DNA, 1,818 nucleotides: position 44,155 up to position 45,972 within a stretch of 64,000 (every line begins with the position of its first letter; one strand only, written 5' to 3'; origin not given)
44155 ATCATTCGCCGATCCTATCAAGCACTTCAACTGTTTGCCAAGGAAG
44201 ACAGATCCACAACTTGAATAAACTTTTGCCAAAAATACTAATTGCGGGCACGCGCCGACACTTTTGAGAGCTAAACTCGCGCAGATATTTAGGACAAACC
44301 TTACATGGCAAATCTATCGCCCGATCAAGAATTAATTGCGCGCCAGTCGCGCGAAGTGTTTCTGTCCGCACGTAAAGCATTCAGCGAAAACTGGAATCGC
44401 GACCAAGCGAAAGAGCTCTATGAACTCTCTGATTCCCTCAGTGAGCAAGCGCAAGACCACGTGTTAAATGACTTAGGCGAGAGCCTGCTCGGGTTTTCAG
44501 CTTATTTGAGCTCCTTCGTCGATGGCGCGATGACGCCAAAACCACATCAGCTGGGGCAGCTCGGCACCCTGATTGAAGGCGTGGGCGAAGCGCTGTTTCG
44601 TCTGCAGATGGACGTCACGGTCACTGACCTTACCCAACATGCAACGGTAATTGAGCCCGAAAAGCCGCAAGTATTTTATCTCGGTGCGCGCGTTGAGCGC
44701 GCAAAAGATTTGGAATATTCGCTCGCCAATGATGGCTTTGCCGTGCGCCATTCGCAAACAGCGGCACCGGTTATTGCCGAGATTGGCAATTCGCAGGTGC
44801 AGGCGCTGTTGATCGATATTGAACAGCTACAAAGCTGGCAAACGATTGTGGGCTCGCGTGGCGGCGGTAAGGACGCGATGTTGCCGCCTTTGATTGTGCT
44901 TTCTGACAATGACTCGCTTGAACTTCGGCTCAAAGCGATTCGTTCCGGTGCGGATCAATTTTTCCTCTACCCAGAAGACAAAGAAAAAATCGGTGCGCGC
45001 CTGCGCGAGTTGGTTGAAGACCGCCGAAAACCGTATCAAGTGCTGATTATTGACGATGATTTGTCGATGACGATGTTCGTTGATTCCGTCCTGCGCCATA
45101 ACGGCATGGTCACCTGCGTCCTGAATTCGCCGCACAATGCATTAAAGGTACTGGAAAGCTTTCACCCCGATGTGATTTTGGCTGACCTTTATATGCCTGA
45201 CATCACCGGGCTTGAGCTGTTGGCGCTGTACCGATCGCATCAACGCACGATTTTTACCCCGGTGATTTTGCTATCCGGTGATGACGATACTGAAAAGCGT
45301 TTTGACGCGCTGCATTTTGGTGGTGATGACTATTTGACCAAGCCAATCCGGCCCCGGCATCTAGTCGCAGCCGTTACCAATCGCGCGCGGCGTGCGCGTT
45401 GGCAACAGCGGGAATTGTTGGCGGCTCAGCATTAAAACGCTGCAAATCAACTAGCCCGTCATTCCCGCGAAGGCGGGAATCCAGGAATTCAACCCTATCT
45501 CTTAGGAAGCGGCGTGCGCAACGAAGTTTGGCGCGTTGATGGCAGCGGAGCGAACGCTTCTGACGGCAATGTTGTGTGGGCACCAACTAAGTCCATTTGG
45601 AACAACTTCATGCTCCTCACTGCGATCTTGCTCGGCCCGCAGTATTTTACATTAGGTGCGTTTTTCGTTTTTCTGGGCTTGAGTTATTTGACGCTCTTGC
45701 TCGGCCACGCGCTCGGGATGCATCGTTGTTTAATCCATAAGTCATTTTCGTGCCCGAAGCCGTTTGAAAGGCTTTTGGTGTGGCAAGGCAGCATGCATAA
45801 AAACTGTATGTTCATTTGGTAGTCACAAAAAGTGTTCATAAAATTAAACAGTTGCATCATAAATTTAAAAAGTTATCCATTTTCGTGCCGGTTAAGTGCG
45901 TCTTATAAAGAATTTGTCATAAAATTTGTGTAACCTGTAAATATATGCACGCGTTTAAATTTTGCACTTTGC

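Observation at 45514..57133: A ~10.9-kb toxin island sits inside, and has partly deleted, a membrane fatty-acid desaturase gene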

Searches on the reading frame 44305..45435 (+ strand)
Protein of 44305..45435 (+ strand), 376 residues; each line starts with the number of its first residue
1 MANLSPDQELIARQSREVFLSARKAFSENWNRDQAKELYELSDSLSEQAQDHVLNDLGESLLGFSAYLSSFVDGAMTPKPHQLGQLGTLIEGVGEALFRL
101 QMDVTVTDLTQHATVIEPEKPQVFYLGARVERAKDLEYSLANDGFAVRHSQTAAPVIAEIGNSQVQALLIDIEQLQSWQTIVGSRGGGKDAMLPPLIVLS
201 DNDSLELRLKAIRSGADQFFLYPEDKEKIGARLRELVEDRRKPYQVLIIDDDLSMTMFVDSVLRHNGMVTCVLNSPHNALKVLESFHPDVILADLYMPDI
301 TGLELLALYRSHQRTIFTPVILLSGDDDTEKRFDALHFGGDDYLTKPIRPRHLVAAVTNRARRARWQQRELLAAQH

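Call 3: search_protein_families(library=pfam, proteins=[window:44305-45435:+], max_evalue=0.01)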
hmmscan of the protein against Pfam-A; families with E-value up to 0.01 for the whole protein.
window:44305-45435:+ (376 aa): 1 family
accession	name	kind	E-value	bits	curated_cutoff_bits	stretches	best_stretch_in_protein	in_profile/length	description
PF00072.30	Response_reg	-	1.7e-28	99.4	30.2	1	246-357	1-110/111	Response regulator receiver domain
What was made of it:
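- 44305..45435 (+): Left flank: response-regulator gene (376 aa), syntenic with relatives. Pfam Response_reg (call 3).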

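Call 20: find_encoding_contigs(protein=window:44305-45435:+, flank=10000, max_places=10)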
Protein window:44305-45435:+ (376 aa): no gene with exactly this product is on record in the collection.

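Call 48: search_protein_families(library=ncbifam, proteins=[window:44305-45435:+], max_evalue=0.001)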
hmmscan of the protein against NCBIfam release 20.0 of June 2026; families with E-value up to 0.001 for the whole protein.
window:44305-45435:+ (376 aa): 92 families (the best 25 are shown)
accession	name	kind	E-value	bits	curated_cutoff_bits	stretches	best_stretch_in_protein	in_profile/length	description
NF045991.1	RespRegCtrARhodob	equivalog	3.9e-25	88.9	350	1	245-367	2-122/224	response regulator transcription factor CtrA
NF040689.1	MtrAB_MtrA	equivalog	3.7e-23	82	300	1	246-372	1-124/219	MtrAB system response regulator MtrA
TIGR02154.1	PhoB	equivalog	3.3e-22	78.9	296.2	1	245-370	4-129/226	phosphate regulon transcriptional regulator PhoB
NF008296.0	PRK11083.1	equivalog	4e-21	75.5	273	1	244-368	4-125/228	two-component system response regulator CreB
NF007928.2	PRK10643.1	equivalog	4.7e-21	75.4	330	2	245-372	2-127/216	two-component system response regulator PmrA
NF007135.0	PRK09581.1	equivalog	2.2e-20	72.9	474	1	246-358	5-117/457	PleD family two-component system response regulator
NF006900.1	PRK09390.1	equivalog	5.1e-20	71.9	255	1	244-367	5-126/203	response regulator FixJ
NF041734.1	resp_reg_RppA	equivalog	4.1e-19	68.8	250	1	245-372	2-129/229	two-component system response regulator RppA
TIGR01387.1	cztR_silR_copR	subfamily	7e-19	68.3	279.2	1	246-372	1-125/218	heavy metal response regulator transcription factor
NF012023.0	PRK15479.1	equivalog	3.4e-18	66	337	2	246-371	3-126/224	transcriptional regulator TctD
NF053854.1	RespRegPhoBBctds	equivalog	3.8e-18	65.7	270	1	246-368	1-122/225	two-component system response regulator PhoB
NF012227.0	AdeR_RR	equivalog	6.4e-18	65.1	340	1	244-369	12-134/239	efflux system response regulator transcription factor AdeR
NF047793.1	ResRegPgtA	equivalog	7.3e-18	64.6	650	1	244-369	6-131/414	two-component system response regulator PgtA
NF033117.2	vanR_ACDEGLN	exception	8.2e-18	64.8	350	1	246-365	1-117/226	VanR-ABDEGLN family response regulator transcription factor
NF041733.1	resp_reg_CseB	equivalog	2e-17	63.3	350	1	245-369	2-123/228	two-component system response regulator CseB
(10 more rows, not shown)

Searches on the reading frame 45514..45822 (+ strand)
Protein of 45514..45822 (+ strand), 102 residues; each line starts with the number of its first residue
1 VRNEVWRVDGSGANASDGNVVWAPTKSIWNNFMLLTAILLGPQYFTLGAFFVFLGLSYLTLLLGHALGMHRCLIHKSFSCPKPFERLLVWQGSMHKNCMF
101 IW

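Call 3: search_protein_families(library=pfam, proteins=[window:45514-45822:+], max_evalue=0.01)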
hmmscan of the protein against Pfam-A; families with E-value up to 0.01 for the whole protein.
window:45514-45822:+ (102 aa): 0 families

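Call 48: search_protein_families(library=ncbifam, proteins=[window:45514-45783:+], max_evalue=0.001)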
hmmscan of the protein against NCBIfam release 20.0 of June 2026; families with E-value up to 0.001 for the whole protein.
window:45514-45783:+ (90 aa): 0 families
